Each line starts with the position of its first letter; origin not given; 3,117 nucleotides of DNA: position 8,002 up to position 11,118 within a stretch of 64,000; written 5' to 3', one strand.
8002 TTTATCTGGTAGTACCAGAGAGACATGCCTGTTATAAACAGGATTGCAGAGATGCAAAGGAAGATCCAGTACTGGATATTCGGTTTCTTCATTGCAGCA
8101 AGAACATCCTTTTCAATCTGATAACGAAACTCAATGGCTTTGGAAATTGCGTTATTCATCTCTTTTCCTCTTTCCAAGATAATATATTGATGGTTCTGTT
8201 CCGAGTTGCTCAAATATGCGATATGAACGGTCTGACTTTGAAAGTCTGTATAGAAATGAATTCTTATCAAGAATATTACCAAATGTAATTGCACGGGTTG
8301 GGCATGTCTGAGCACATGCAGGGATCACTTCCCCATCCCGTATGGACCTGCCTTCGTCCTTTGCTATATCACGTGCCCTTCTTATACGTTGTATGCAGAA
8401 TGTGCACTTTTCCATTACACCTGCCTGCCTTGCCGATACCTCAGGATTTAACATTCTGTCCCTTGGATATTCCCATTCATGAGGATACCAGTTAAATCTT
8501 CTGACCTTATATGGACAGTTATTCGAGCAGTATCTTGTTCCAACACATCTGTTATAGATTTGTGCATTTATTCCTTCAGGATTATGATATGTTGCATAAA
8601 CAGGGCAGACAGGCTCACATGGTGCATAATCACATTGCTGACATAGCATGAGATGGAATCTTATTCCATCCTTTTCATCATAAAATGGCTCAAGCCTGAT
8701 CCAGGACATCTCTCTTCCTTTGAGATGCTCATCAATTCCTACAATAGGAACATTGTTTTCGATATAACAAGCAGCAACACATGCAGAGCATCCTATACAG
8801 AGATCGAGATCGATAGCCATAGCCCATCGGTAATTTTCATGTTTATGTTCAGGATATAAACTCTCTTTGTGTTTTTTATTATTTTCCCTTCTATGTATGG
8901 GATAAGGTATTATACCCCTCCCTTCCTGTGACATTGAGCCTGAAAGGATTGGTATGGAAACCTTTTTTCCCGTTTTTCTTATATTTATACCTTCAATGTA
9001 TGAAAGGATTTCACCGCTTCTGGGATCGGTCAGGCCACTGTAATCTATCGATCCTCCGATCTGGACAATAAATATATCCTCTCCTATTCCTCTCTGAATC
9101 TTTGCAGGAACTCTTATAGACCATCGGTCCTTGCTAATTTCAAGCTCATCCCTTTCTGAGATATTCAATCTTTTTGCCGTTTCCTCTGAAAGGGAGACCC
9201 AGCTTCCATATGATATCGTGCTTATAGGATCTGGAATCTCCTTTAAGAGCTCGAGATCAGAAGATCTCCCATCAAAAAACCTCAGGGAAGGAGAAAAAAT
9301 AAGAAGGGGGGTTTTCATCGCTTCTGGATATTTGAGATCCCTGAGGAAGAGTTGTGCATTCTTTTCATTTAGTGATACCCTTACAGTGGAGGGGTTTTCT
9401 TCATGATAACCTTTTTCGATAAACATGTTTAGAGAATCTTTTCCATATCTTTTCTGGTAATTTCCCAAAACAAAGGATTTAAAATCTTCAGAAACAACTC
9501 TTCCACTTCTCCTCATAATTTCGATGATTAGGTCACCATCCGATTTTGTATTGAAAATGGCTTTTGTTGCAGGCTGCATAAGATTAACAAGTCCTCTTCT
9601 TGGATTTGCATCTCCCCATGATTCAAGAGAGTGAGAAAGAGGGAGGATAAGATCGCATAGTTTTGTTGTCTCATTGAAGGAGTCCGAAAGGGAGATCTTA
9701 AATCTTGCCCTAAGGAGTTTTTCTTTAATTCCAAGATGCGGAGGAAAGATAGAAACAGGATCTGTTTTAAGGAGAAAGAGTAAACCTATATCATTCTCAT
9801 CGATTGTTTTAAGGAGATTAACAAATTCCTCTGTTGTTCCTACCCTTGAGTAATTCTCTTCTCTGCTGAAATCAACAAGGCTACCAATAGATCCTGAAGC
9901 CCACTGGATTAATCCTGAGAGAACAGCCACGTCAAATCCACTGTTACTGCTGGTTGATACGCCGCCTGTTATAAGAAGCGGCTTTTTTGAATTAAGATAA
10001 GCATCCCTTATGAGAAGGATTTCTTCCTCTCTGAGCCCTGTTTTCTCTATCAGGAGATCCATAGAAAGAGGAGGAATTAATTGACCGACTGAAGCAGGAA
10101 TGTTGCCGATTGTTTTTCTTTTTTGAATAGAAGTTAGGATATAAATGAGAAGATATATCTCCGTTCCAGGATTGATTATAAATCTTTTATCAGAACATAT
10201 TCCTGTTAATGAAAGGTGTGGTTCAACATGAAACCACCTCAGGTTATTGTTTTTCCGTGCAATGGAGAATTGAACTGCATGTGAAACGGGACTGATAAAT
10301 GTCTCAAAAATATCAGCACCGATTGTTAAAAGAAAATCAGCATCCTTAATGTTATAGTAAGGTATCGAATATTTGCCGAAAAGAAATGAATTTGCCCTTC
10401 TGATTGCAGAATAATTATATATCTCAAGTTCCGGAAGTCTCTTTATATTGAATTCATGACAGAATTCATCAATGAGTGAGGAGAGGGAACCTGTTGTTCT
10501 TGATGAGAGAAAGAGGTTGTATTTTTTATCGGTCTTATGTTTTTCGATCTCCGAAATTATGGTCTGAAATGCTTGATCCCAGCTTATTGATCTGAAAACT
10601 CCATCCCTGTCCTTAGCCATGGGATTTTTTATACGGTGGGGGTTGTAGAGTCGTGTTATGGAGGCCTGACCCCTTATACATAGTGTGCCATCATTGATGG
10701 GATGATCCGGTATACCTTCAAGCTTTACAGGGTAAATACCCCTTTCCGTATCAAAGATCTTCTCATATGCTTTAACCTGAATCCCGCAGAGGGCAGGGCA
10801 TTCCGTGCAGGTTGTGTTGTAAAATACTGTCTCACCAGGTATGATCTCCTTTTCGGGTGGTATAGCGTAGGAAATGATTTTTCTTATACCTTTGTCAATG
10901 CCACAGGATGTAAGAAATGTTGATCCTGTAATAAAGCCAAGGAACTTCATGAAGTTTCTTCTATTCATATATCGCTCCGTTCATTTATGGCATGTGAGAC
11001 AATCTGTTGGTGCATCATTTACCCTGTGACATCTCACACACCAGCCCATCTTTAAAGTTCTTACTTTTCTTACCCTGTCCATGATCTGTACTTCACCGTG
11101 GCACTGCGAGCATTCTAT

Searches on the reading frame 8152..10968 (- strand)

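Call 66: search_protein_families(library=pfam, proteins=[window:8152-10968:-], max_evalue=0.00001)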
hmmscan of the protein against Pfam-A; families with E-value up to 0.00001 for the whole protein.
window:8152-10968:- (938 aa): 4 families
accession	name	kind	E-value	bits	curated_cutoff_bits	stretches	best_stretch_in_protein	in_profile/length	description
PF00384.28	Molybdopterin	-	1.7e-13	50.8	24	1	112-485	1-351/353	Molybdopterin oxidoreductase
PF12838.12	Fer4_7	-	3.4e-12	47.1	27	1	724-790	2-50/52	4Fe-4S dicluster domain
PF04879.21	Molybdop_Fe4S4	-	1.7e-09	37.9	22.7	1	49-109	3-55/55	Molybdopterin oxidoreductase Fe4S4 domain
PF13247.11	Fer4_11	-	4.8e-09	36.7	26.2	0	774-830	8-66/100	4Fe-4S dicluster domain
